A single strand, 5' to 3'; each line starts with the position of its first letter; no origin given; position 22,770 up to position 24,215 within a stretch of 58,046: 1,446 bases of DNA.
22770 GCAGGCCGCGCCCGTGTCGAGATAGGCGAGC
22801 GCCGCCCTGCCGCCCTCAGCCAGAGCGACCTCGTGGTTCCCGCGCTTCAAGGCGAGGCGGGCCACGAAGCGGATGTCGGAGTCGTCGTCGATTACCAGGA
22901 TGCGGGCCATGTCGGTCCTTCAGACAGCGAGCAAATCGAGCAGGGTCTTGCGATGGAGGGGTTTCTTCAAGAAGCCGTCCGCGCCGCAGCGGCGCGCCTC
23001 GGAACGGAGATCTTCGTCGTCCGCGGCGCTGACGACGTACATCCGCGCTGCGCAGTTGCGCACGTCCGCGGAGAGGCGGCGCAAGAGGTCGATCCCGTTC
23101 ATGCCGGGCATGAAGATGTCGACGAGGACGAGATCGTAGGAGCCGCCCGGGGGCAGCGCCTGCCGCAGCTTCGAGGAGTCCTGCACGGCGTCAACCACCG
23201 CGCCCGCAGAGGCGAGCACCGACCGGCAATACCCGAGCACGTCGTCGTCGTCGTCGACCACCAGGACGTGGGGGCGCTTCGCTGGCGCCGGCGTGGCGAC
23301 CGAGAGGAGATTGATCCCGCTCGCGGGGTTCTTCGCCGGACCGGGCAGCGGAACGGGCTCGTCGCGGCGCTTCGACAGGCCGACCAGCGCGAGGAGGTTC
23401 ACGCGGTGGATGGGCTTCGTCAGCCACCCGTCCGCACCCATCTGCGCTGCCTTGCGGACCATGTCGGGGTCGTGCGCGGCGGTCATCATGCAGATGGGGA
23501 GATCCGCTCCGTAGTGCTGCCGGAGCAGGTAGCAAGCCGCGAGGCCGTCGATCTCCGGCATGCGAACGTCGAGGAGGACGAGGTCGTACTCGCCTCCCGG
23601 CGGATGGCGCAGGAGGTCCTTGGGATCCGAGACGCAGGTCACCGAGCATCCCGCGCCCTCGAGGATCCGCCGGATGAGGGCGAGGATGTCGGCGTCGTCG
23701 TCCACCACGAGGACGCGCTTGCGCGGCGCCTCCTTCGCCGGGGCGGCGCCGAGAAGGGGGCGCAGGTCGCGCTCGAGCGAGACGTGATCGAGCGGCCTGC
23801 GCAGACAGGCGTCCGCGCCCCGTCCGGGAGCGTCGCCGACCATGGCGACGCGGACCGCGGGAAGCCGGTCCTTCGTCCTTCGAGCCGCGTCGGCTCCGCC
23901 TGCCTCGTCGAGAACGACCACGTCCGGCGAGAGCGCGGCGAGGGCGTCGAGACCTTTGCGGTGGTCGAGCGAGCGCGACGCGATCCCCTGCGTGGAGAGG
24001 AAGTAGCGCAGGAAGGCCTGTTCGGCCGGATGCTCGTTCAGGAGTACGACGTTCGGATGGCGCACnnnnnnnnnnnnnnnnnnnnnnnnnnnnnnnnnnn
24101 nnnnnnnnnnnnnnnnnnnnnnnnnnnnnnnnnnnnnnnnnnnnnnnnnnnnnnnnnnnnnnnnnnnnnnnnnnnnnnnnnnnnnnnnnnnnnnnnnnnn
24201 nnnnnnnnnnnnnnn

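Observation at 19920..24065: Four-gene His-Asp-His-Asp phosphorelay operon with no conventional output domain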

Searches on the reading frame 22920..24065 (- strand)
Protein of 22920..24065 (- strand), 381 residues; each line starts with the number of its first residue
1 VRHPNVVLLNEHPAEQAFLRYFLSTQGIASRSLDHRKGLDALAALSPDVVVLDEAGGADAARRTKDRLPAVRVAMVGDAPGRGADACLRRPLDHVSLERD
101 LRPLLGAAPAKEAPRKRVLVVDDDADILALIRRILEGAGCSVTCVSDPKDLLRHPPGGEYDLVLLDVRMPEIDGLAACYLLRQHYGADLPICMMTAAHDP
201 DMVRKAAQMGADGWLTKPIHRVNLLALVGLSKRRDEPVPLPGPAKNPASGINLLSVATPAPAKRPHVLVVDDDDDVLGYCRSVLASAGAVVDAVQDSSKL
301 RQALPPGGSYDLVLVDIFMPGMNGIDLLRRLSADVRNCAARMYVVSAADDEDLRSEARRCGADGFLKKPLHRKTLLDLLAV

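Call 6: search_protein_families(library=pfam, proteins=[window:22920-24065:-], max_evalue=0.1)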
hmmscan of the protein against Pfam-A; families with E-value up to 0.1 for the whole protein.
window:22920-24065:- (381 aa): 2 families
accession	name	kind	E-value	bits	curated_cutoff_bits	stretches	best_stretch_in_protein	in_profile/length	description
PF00072.30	Response_reg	-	1.7e-53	179.9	30.2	2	118-228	1-110/111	Response regulator receiver domain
PF21332.3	AmiR_N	-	0.018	15.5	27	1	118-227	3-106/111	AmiR, N-terminal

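Call 7: search_protein_families(library=ncbifam, proteins=[window:22920-24065:-], max_evalue=0.1)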
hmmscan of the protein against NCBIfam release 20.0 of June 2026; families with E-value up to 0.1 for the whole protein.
window:22920-24065:- (381 aa): 102 families (the best 25 are shown)
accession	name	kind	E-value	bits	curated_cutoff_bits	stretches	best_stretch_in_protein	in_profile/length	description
NF007005.1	PRK09468.1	equivalog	1.8e-33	115.9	331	2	115-243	3-129/237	osmolarity response regulator transcription factor OmpR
NF047793.1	ResRegPgtA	equivalog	1.9e-28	99.4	650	2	116-229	6-118/414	two-component system response regulator PgtA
NF045991.1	RespRegCtrARhodob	equivalog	2.2e-28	99.5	350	2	117-230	2-114/224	response regulator transcription factor CtrA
TIGR01818.1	ntrC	equivalog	7.2e-28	97.6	558.6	2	118-230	1-112/463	nitrogen regulation protein NR(I)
NF006900.1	PRK09390.1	equivalog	1.5e-27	96.5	255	2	116-229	5-117/203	response regulator FixJ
NF040689.1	MtrAB_MtrA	equivalog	1.5e-27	96.4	300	2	118-234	1-115/219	MtrAB system response regulator MtrA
NF007135.0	PRK09581.1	equivalog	4.2e-27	95.1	474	2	117-293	4-184/457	PleD family two-component system response regulator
NF053854.1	RespRegPhoBBctds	equivalog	2.5e-26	92.4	270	2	118-226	1-109/225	two-component system response regulator PhoB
NF000402.1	vanR-B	exception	4.9e-26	91.5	480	2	267-376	5-110/219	vancomycin resistance response regulator transcription factor VanR-B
TIGR02154.1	PhoB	equivalog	1.5e-25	89.8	296.2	2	116-237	3-125/226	phosphate regulon transcriptional regulator PhoB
NF011874.0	PRK15347.1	equivalog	3.2e-25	88.3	852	2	117-226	692-804/921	two component system sensor kinase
NF041734.1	resp_reg_RppA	equivalog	4e-25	88.5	250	2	117-235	2-121/229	two-component system response regulator RppA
NF008318.0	PRK11107.1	equivalog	1.9e-24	85.8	890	2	82-228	627-781/920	two-component sensor histidine kinase BarA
NF008176.1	PRK10923.1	equivalog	3.6e-24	85.2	620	2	116-229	4-116/469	nitrogen regulation protein NR(I)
NF041733.1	resp_reg_CseB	equivalog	6.1e-24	84.7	350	2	117-236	2-119/228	two-component system response regulator CseB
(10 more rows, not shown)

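Call 38: find_homologous_proteins(query=window:22920-24065:-, max_evalue=1e-10)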
Query window:22920-24065:- (381 aa): 172 proteins with E <= 1e-10 among 8000 candidates; the best 120 are listed.
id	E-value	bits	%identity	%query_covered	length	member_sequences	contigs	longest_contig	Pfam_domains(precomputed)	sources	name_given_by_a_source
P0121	5.7e-244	827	99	100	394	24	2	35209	PF00072.31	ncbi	ncbi:MAG: response regulator [Myxococcales bacterium]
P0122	1.2e-220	750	91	99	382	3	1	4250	PF00072.31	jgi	jgi:CheY-like chemotaxis protein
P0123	6.4e-220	748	91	99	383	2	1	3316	PF00072.31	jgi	jgi:DNA-binding response OmpR family regulator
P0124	1.5e-179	615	78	99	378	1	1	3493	PF00072.31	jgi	-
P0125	1.5e-174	599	75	99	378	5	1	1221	PF00072.31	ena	-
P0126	5.3e-174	597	75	99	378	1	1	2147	PF00072.31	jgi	-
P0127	7.8e-174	596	74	99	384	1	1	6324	PF00072.31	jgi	jgi:CheY-like chemotaxis protein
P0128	2.5e-173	595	74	99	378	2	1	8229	PF00072.31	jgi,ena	-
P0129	4.5e-173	594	74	99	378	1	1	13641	PF00072.31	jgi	jgi:DNA-binding response OmpR family regulator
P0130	6.1e-173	593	74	97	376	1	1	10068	PF00072.31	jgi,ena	-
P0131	1.7e-172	592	74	97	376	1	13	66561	PF00072.31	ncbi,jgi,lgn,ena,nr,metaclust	ncbi:MAG: response regulator [Deltaproteobacteria bacterium]|nr:MAG: response regulator [Deltaproteo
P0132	3.5e-172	591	75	99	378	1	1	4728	PF00072.31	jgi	jgi:DNA-binding response OmpR family regulator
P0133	3.6e-172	591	75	99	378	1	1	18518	PF00072.31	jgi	-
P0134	4.9e-172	590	74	99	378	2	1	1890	PF00072.31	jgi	jgi:CheY-like chemotaxis protein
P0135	7.9e-172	590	75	99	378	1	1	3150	PF00072.31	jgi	-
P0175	5.7e-123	429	56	99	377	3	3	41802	PF00072.31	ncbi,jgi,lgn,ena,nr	ncbi:MAG TPA: response regulator [Myxococcales bacterium]|jgi:CheY-like chemotaxis protein|nr:respon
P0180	4.6e-100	354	50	99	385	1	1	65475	PF02254.25,PF21332.4,PF00072.31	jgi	jgi:DNA-binding response OmpR family regulator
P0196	9.0e-89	316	47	99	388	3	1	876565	PF00072.31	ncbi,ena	-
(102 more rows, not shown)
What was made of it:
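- Checked: A 99% identical NCBI model is 394 aa, which implies a start at 24104 (call 38).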

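Call 39: find_encoding_contigs(protein=P0175, flank=8000, max_places=1)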
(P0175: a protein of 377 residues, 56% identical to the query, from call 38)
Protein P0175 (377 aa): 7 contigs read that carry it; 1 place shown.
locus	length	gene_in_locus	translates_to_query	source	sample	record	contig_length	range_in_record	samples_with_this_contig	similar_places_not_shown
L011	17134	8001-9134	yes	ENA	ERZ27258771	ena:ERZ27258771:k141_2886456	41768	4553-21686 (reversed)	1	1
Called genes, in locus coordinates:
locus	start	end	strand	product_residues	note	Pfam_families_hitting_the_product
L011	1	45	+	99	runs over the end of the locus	-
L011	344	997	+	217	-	PF01464:SLT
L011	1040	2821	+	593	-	PF17899:Peptidase_M61_N, PF05299:Peptidase_M61, PF13180:PDZ_2, PF17820:PDZ_6 (weak)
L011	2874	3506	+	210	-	PF04055:Radical_SAM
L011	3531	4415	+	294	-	PF02567:PhzC-PhzF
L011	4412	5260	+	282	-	PF02649:GCHY-1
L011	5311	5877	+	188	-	-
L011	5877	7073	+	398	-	PF13424:TPR_12 (faint), PF00515:TPR_1 (faint), PF07719:TPR_2 (faint), PF13181:TPR_8 (faint), PF13414:TPR_11 (faint), PF13432:TPR_16 (weak), PF14559:TPR_19 (weak), PF13371:TPR_9 (weak), +3 more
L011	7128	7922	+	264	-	PF11967:RecO_N, PF02565:RecO_C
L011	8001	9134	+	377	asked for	PF00072:Response_reg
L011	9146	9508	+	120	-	PF00072:Response_reg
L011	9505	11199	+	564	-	PF01590:GAF, PF13185:GAF_2, PF00989:PAS (weak), PF08448:PAS_4 (faint), PF12860:PAS_7 (weak), PF00512:HisKA, PF02518:HATPase_c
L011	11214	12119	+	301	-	PF01627:Hpt, PF18306:LDcluster4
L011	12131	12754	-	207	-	PF02581:TMP-TENI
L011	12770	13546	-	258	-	PF05690:ThiG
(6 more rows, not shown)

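Call 40: find_encoding_contigs(protein=P0180, flank=8000, max_places=1)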
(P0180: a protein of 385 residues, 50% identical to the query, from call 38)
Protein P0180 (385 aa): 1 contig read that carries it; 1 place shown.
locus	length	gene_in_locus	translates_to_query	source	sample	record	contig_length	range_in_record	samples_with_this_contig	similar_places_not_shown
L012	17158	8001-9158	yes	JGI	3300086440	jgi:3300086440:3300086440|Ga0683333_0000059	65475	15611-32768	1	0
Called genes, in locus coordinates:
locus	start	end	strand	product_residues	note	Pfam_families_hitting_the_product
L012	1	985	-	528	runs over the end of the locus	PF00171:Aldedh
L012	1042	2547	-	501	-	PF04389:Peptidase_M28, PF01546:Peptidase_M20 (weak)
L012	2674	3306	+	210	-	PF04055:Radical_SAM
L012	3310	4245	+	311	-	PF02567:PhzC-PhzF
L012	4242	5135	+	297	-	PF02649:GCHY-1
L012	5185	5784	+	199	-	-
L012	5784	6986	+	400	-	PF00515:TPR_1 (faint), PF07719:TPR_2 (faint), PF13414:TPR_11 (faint), PF14559:TPR_19 (faint), PF13181:TPR_8 (faint), PF13424:TPR_12 (faint), PF13431:TPR_17 (weak), PF13371:TPR_9 (weak), +3 more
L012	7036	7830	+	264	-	PF11967:RecO_N, PF02565:RecO_C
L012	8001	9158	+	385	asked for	PF02254:TrkA_N (faint), PF00072:Response_reg, PF21332:AmiR_N (faint), PF00072:Response_reg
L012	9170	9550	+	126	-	PF00072:Response_reg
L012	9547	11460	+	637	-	PF01590:GAF (weak), PF13185:GAF_2, PF00512:HisKA, PF02518:HATPase_c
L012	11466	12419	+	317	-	PF01627:Hpt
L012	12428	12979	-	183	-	PF02581:TMP-TENI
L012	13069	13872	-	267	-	PF05690:ThiG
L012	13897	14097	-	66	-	PF02597:ThiS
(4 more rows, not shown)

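Call 41: find_encoding_contigs(protein=P0196, flank=8000, max_places=1)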
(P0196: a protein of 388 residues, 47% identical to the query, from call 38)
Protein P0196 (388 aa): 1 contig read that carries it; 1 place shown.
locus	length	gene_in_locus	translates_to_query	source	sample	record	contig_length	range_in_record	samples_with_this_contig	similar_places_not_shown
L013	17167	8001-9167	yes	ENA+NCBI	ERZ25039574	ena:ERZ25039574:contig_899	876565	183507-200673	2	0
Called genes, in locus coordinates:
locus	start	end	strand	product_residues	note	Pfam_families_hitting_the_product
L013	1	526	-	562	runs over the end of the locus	PF01019:G_glu_transpept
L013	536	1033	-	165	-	PF09413:DUF2007 (weak)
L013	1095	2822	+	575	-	PF00749:tRNA-synt_1c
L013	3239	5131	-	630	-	PF00989:PAS (faint), PF13188:PAS_8 (faint), PF08448:PAS_4 (faint), PF13426:PAS_9, PF00512:HisKA, PF00072:Response_reg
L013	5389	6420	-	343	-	PF00072:Response_reg, PF13487:HD_5, PF01966:HD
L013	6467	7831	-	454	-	PF00072:Response_reg, PF00158:Sigma54_activat, PF01078:Mg_chelatase (faint), PF14532:Sigma54_activ_2, PF07728:AAA_5, PF25601:AAA_lid_14, PF02954:HTH_8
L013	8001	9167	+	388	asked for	PF00072:Response_reg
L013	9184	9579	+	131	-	PF00072:Response_reg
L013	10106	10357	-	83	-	-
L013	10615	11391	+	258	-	PF00512:HisKA, PF02518:HATPase_c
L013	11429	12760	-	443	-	-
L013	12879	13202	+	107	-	-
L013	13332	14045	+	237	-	PF01797:Y1_Tnp (faint)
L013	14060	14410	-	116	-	PF02371:Transposase_20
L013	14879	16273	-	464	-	PF06762:LMF1, PF25179:LMF1_C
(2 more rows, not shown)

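Call 70: search_protein_families(library=padloc, proteins=[window:22920-24065:-], max_evalue=0.01)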
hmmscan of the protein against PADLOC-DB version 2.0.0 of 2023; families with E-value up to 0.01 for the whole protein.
window:22920-24065:- (381 aa): 2 families
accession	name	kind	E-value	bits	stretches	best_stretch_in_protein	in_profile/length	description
PDLC00405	SduA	-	2.9e-08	31.6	1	115-208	6-107/323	DUF4263 domain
PDLC04134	mad2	-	0.00065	16.6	0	111-167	313-365/492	mads_2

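Call 71: predict_structure(alignment_id=A6)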
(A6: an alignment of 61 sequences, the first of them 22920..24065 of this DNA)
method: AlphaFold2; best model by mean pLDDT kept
length: 381 residues; sequences in the alignment: 61
mean_pLDDT: 81.8   pTM: 0.43
mean pLDDT of the five models: 81.8, 81.2, 80.6, 79.5, 78.0
residues with pLDDT >= 90: 161; 70-90: 162; 50-70: 21; < 50: 37
segments of 3 or more residues with pLDDT < 50: 109-113, 232-261
pLDDT, mean of each block of 10 residues (from residue 1): 84 93 94 89 93 85 89 87 85 88 70 70 93 85 89 80 89 85 87 82 76 86 79 37 32 34 83 96 95 88 66 92 88 73 92 90 93 92 66
secondary structure, 60 per line:
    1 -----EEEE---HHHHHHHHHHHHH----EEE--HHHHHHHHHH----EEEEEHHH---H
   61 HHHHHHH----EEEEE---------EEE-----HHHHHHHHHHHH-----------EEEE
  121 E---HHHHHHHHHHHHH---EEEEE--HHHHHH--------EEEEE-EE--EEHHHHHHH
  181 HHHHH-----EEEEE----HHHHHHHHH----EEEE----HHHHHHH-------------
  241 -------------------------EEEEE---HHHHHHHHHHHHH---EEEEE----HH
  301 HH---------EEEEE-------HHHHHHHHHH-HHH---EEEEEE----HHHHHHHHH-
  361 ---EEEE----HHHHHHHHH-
elements in order: E6-9 H13-25 E30-32 H35-44 E49-53 H60-67 E72-76 E86-88 H94-105 E117-121 H125-137 E141-145 H148-153 E162-166 H174-185 E191-195 H200-208 E213-216 H221-227 E266-270 H274-286 E290-294 H299-302 E312-316 H324-333 E341-346 H351-359 E364-367 H372-380
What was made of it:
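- Tried and rejected: The REC-like fold rests on the AF2 model (call 71).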
